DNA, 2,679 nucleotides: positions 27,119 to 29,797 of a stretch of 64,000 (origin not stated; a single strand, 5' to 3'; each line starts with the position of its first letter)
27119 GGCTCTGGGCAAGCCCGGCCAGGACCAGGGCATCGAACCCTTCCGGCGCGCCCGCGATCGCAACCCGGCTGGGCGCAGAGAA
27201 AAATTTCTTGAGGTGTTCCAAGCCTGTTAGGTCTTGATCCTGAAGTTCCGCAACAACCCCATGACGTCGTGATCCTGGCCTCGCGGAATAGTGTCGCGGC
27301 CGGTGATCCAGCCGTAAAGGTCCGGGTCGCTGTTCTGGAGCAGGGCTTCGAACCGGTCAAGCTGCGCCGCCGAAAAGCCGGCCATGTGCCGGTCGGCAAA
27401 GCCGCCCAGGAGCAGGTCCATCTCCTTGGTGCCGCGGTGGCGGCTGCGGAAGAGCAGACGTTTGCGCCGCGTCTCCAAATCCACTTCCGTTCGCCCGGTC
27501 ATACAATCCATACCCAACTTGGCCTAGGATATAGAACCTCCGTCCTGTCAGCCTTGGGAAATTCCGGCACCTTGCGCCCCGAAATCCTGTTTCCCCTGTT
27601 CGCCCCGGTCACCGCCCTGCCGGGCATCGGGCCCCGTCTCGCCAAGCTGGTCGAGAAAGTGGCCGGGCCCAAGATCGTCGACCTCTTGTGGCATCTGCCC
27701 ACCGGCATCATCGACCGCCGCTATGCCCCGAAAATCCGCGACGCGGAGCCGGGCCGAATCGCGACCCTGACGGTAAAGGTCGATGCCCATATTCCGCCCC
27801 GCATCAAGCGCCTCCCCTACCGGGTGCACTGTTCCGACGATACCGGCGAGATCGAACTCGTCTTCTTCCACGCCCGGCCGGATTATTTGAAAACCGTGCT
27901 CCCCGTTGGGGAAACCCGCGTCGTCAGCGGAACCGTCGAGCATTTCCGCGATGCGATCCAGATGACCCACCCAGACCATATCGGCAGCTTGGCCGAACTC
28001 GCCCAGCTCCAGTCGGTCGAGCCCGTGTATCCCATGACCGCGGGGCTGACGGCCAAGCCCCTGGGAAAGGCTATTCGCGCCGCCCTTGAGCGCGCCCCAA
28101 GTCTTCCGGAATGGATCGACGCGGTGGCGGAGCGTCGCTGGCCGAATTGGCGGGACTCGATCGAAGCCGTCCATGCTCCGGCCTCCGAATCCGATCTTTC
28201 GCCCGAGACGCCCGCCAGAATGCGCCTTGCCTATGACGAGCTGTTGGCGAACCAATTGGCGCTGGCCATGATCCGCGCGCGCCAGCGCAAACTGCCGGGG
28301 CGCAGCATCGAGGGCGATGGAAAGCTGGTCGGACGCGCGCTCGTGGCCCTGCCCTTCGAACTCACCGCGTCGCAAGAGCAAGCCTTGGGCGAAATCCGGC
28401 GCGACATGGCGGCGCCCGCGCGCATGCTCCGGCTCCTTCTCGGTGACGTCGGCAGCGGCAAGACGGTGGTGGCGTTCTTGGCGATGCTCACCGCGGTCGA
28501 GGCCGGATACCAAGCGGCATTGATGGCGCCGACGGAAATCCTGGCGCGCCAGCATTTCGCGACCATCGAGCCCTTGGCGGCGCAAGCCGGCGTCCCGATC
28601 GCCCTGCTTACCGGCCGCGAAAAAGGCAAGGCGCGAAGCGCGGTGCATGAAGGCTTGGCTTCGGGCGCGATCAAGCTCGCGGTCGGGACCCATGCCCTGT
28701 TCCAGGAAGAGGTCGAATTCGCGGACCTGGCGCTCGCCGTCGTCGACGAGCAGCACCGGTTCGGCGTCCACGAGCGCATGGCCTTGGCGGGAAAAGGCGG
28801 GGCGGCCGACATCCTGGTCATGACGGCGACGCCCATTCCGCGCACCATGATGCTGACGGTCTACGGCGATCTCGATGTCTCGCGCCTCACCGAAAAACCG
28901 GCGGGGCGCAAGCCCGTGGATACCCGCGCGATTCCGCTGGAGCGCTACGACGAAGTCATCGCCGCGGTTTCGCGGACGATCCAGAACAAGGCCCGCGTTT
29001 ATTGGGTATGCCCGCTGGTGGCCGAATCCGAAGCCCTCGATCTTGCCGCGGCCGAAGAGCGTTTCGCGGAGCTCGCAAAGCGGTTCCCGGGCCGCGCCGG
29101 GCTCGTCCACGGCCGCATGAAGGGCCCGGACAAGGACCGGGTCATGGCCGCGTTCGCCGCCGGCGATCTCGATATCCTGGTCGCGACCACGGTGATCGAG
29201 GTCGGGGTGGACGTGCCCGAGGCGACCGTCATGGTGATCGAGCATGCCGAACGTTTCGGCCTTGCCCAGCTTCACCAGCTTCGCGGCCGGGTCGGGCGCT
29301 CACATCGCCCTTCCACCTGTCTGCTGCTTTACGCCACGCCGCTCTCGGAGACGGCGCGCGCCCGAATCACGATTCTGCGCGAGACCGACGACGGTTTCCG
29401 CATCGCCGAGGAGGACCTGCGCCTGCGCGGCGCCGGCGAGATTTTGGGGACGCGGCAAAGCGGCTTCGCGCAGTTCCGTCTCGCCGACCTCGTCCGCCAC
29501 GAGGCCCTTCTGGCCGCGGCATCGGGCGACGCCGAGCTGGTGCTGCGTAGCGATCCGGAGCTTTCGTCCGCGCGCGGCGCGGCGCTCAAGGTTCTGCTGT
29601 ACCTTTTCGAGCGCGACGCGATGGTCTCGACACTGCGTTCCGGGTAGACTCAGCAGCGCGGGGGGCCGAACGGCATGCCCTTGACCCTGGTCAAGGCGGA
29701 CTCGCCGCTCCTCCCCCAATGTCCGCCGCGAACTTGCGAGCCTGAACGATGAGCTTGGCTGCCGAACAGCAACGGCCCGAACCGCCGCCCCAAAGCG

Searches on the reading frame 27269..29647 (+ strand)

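Call 82: search_protein_families(library=padloc, proteins=[window:27269-29647:+], max_evalue=0.00001)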
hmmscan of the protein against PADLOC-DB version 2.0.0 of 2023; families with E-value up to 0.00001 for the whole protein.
window:27269-29647:+ (792 aa): 12 families
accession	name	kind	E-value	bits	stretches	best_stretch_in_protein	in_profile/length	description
PDLC01770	Cas3g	-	2.3e-10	37.6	1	539-692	216-355/733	-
PDLC02707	PbeA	-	3.5e-09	33.8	0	614-678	554-617/672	PbeA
PDLC01761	Cas3b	-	1e-08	32.4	1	504-687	377-544/705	-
PDLC02865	DpdF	-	1e-08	31.3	1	600-689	995-1081/1499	DpdF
PDLC01769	Cas3g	-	2.5e-08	31.1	1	513-680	208-371/836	-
PDLC01252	Cas3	-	5.3e-08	30.7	1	513-694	144-291/324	CAS-I; effector_G3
PDLC02870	DpdF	-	1.3e-07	28.5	1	600-689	244-331/534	DpdF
PDLC00938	Cas3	-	7.1e-07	26.8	1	514-680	157-321/358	CRISPR-associated helicase Cas3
PDLC01710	Cas3a1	-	4e-06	23.6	1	566-680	438-546/745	Cas3_1_CAS-I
PDLC02855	DpdF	-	4.8e-06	23.1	1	599-696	391-487/825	DpdF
PDLC02864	DpdF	-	7.2e-06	23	1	603-759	254-402/610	DpdF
PDLC02706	PbeA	-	7.2e-06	22.9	0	621-682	603-663/722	PbeA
